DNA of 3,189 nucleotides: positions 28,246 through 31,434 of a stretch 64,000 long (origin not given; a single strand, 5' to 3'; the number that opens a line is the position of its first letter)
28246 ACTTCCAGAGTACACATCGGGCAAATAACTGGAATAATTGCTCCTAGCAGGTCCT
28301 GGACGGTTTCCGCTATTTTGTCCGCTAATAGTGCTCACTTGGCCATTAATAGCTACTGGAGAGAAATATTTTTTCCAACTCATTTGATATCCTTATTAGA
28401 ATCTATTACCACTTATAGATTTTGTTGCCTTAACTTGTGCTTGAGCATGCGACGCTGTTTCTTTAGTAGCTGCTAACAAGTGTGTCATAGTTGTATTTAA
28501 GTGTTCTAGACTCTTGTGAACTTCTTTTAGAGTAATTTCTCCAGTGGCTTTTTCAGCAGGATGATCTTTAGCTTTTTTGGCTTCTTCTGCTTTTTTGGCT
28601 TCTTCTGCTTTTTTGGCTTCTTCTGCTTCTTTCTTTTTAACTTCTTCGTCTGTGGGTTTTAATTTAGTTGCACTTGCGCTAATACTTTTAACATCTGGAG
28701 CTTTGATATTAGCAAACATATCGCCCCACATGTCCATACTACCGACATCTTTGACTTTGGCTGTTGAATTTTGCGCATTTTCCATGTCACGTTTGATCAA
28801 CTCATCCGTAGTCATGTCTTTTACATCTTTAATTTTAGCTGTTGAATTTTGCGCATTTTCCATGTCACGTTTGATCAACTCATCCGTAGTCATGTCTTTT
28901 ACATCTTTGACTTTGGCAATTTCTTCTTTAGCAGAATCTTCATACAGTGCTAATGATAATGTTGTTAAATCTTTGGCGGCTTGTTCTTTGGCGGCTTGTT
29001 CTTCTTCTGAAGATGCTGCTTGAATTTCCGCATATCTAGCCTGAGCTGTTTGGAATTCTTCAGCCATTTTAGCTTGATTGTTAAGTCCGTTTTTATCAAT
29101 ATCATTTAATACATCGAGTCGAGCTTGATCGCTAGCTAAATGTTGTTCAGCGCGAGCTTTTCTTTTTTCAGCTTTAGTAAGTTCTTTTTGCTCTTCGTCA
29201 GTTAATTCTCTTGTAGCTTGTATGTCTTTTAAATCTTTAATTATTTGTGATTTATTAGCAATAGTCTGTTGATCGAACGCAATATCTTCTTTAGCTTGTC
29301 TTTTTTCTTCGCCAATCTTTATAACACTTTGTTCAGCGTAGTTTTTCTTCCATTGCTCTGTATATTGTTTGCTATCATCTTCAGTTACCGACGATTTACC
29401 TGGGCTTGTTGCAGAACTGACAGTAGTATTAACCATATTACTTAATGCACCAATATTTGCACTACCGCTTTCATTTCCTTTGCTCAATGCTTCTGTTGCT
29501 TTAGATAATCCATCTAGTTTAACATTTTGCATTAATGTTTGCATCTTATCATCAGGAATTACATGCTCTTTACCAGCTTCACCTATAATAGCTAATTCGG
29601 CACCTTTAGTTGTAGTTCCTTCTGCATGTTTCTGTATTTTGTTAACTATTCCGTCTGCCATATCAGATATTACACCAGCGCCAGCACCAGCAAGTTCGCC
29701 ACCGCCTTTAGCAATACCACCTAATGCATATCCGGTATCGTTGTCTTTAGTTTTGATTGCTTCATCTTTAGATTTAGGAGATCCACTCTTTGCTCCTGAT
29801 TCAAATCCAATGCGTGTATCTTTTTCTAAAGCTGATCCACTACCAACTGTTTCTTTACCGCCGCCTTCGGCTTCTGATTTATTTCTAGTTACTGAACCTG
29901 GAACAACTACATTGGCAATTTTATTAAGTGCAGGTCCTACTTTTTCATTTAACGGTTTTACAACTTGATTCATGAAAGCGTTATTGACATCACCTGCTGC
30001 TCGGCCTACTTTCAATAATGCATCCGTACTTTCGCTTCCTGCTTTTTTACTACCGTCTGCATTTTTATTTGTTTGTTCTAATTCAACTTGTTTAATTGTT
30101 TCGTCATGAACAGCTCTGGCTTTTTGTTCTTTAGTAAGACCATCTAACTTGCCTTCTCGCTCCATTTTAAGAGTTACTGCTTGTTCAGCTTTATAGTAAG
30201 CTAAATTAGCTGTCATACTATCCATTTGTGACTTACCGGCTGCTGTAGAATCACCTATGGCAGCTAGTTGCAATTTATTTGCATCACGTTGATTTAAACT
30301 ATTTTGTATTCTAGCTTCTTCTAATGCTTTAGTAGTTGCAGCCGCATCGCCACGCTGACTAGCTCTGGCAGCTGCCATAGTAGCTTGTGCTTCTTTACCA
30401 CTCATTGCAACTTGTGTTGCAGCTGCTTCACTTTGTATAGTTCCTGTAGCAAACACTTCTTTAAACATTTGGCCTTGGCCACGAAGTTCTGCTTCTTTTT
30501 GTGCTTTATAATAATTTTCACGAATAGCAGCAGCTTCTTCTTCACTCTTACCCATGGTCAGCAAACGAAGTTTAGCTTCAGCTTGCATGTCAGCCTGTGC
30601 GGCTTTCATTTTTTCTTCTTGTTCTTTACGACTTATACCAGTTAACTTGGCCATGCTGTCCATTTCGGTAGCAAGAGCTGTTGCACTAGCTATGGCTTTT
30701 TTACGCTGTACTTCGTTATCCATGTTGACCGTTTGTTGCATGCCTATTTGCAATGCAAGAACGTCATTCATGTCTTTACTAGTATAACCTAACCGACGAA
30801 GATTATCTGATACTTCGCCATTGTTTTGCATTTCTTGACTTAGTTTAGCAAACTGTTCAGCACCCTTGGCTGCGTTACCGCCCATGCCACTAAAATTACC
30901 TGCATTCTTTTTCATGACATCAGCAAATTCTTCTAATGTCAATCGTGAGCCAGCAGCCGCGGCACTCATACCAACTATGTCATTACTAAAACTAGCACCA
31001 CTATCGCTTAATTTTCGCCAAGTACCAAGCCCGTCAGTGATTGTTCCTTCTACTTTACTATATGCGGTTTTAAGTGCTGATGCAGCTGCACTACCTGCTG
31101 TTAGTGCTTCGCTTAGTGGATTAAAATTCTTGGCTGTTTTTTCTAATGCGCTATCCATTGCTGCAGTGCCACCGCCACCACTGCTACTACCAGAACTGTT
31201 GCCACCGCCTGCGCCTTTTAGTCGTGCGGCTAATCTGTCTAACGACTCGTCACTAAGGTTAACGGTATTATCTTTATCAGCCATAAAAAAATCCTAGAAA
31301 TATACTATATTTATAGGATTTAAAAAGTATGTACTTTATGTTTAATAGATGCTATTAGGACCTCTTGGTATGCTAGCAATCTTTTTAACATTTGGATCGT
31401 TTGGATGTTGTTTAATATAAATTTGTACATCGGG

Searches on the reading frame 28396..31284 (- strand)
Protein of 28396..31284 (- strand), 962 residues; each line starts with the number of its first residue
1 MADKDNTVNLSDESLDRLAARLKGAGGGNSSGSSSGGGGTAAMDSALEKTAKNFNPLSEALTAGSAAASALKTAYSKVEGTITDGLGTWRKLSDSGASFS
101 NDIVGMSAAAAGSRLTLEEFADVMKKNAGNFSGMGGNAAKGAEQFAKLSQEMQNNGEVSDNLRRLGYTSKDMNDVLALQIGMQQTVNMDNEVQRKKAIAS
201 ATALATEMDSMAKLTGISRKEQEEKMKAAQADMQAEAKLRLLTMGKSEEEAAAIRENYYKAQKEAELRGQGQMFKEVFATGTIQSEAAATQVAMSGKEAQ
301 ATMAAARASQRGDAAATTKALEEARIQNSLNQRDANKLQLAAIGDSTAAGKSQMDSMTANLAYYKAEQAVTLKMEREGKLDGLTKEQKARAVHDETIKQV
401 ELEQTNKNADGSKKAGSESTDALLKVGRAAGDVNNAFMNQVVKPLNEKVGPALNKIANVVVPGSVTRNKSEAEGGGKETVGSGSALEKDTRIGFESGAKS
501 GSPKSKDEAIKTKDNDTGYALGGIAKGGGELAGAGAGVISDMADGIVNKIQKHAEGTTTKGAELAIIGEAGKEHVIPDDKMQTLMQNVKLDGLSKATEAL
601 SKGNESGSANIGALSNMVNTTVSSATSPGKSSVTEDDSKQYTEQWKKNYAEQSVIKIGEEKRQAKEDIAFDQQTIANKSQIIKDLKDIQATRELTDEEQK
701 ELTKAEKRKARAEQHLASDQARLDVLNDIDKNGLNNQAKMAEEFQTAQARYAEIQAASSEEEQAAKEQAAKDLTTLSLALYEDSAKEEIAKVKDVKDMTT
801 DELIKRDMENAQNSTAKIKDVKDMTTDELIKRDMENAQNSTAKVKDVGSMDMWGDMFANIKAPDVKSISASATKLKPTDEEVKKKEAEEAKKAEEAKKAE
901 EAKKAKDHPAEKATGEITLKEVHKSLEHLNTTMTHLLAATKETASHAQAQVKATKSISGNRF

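Call 3: search_protein_families(library=pfam, proteins=[window:28396-31284:-], max_evalue=0.1)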
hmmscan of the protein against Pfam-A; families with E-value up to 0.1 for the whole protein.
window:28396-31284:- (962 aa): 0 families

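Call 4: search_protein_families(library=phrogs, proteins=[window:28396-31284:-], max_evalue=0.1)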
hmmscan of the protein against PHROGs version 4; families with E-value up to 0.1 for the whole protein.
window:28396-31284:- (962 aa): 1 family
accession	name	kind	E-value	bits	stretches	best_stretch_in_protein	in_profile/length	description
phrog_23192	-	unknown function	0.063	13.9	0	817-837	2-22/46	-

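Call 99: search_dna_similar(query=window:28396-31281:-, collection=phages, mode=protein, max_rows=12, max_evalue=0.001)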
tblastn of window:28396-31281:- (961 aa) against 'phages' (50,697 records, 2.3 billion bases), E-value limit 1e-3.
No match.
